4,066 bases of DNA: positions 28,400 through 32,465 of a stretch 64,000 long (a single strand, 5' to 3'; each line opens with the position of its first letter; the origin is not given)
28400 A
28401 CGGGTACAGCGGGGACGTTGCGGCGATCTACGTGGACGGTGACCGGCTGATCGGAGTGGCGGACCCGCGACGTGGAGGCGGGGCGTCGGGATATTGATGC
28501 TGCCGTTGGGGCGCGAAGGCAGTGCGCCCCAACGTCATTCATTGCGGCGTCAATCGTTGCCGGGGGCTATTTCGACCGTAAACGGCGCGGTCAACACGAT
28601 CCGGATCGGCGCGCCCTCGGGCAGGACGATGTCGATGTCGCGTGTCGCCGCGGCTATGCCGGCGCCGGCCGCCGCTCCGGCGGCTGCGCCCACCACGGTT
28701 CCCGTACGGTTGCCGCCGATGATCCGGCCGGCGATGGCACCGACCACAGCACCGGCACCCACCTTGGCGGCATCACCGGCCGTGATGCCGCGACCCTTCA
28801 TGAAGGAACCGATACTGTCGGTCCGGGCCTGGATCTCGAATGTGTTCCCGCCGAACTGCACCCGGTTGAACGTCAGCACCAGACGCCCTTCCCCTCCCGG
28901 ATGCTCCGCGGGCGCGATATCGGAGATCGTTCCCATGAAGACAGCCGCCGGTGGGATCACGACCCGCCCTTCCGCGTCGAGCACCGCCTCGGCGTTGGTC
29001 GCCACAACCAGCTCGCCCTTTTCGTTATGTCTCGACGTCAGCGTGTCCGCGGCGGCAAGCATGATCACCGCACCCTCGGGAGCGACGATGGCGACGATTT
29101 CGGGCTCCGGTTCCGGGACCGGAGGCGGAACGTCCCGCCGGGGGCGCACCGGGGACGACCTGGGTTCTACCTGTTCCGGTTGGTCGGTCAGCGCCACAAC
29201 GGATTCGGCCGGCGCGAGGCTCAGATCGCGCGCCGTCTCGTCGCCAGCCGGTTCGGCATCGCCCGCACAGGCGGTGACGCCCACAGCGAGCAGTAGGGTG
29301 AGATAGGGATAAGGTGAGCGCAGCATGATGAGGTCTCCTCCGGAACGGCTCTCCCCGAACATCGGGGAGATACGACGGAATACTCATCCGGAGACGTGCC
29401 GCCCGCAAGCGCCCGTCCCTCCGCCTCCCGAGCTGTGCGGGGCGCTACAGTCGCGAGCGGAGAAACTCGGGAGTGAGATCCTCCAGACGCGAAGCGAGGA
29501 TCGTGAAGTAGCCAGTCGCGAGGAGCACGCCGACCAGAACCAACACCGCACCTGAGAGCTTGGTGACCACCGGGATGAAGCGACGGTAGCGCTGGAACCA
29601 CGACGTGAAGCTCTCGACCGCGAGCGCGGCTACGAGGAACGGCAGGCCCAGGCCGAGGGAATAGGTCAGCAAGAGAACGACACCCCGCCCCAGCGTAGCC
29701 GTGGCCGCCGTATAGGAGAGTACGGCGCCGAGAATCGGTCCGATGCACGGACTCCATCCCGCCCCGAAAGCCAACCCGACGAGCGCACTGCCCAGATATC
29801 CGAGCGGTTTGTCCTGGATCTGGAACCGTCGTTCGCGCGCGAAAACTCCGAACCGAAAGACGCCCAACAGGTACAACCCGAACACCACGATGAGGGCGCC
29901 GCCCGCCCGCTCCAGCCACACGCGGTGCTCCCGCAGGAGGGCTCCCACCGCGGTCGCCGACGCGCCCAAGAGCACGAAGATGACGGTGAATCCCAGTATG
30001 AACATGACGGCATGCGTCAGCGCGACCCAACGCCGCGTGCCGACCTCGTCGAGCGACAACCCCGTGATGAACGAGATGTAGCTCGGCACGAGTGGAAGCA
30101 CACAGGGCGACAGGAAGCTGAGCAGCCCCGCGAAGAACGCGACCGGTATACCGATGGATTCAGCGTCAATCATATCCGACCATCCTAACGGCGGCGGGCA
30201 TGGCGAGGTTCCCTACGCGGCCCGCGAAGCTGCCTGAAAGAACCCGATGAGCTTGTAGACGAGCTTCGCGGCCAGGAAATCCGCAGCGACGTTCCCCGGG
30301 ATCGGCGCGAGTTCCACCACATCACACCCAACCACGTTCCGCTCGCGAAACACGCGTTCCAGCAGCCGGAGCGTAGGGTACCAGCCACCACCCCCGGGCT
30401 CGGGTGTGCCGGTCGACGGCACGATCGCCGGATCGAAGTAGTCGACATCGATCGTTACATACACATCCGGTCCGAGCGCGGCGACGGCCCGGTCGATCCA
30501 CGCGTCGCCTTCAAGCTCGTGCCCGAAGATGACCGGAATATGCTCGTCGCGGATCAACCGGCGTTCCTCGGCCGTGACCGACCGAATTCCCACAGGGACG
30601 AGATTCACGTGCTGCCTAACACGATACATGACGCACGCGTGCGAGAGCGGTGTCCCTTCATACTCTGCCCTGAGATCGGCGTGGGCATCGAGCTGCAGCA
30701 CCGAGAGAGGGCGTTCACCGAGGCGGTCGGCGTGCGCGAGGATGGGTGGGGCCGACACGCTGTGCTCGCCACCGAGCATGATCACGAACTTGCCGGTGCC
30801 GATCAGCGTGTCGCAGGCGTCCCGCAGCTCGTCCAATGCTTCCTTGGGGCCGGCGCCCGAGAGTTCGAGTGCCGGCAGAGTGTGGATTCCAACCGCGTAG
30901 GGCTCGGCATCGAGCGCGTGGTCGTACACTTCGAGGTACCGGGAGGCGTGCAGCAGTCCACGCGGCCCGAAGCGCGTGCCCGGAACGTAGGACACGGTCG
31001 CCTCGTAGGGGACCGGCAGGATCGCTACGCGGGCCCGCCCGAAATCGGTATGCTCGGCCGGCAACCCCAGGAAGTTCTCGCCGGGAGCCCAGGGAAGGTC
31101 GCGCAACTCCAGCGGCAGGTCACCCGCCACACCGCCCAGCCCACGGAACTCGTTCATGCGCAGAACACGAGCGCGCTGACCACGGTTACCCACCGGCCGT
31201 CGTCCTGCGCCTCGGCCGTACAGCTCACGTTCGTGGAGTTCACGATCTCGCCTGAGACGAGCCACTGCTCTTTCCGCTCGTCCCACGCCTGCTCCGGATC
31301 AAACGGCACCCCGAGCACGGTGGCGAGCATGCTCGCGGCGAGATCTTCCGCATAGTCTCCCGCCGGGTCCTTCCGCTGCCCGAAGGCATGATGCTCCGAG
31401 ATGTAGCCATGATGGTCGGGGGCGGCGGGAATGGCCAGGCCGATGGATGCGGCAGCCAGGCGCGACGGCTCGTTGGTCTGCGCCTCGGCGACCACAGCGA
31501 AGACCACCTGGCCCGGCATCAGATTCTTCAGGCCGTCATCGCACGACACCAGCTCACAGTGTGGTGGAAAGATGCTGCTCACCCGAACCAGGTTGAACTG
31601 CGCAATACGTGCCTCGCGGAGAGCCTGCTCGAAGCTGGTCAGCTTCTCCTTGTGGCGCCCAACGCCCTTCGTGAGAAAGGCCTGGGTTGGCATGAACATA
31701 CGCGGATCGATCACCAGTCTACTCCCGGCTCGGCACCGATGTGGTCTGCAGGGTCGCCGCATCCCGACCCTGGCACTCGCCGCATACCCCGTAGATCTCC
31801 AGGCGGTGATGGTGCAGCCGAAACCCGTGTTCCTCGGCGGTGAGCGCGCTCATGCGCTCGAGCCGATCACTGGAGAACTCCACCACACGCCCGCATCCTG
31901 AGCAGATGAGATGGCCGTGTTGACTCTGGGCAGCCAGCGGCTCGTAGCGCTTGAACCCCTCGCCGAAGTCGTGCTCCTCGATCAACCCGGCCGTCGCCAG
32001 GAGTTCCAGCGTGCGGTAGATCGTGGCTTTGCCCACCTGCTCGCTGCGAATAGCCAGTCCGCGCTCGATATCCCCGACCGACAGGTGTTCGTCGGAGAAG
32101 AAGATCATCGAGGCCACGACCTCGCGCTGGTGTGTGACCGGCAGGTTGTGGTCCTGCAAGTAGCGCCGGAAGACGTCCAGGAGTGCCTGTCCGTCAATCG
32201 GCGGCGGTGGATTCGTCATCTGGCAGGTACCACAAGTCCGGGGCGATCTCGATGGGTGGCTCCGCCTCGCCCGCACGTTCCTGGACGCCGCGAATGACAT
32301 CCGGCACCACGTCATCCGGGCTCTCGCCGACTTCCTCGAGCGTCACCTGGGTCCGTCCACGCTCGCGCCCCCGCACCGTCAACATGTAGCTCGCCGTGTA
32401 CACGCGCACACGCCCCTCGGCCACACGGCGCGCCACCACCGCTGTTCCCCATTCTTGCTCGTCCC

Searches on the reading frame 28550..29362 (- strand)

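Call 61: search_protein_families(library=pfam, proteins=[window:28550-29362:-], max_evalue=0.0001)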
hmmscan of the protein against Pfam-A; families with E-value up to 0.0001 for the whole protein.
window:28550-29362:- (270 aa): 2 families
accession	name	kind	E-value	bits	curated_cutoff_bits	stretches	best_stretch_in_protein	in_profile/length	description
PF13488.11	Gly-zipper_Omp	-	3.1e-05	24.2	25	1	202-239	4-41/46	Glycine zipper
PF05433.20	Rick_17kDa_Anti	-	6.6e-05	23.2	24.2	0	202-239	4-41/43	Glycine zipper 2TM domain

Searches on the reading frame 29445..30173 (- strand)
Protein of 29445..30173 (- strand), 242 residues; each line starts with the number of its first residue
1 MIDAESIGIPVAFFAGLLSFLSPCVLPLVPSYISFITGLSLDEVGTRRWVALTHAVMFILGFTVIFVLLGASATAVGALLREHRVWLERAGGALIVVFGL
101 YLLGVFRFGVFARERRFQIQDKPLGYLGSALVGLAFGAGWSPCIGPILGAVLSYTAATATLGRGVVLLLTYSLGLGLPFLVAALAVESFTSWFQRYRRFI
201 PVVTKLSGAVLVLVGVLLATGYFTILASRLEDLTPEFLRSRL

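Call 61: search_protein_families(library=pfam, proteins=[window:29445-30173:-], max_evalue=0.0001)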
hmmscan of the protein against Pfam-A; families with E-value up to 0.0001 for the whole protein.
window:29445-30173:- (242 aa): 2 families
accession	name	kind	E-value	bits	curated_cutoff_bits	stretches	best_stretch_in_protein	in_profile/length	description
PF02683.22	DsbD_TM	-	1.5e-18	67.3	27.1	1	11-218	7-214/219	Cytochrome C biogenesis protein transmembrane domain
PF13386.12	DsbD_2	-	1e-08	35.7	24.9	1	12-216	2-198/199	Cytochrome C biogenesis protein transmembrane region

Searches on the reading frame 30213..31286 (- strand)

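Call 61: search_protein_families(library=pfam, proteins=[window:30213-31286:-], max_evalue=0.0001)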
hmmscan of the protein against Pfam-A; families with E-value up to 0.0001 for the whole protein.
window:30213-31286:- (357 aa): 1 family
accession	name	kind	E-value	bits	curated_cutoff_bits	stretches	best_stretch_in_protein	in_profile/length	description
PF00491.26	Arginase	-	5.3e-62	210.3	22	1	86-347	2-279/280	Arginase family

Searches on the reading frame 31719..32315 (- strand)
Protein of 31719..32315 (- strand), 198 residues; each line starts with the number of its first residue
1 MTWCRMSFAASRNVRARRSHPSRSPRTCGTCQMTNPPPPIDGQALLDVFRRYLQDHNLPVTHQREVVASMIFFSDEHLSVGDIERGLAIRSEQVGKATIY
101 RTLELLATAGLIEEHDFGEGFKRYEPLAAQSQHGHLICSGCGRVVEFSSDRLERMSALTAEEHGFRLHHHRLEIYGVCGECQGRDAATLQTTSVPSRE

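Call 61: search_protein_families(library=pfam, proteins=[window:31719-32315:-], max_evalue=0.0001)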
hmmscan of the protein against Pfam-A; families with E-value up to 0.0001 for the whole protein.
window:31719-32315:- (198 aa): 1 family
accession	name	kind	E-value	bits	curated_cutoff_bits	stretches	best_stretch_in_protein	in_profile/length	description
PF01475.25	FUR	-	5.4e-31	107.7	23.1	1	57-175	3-121/121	Ferric uptake regulator family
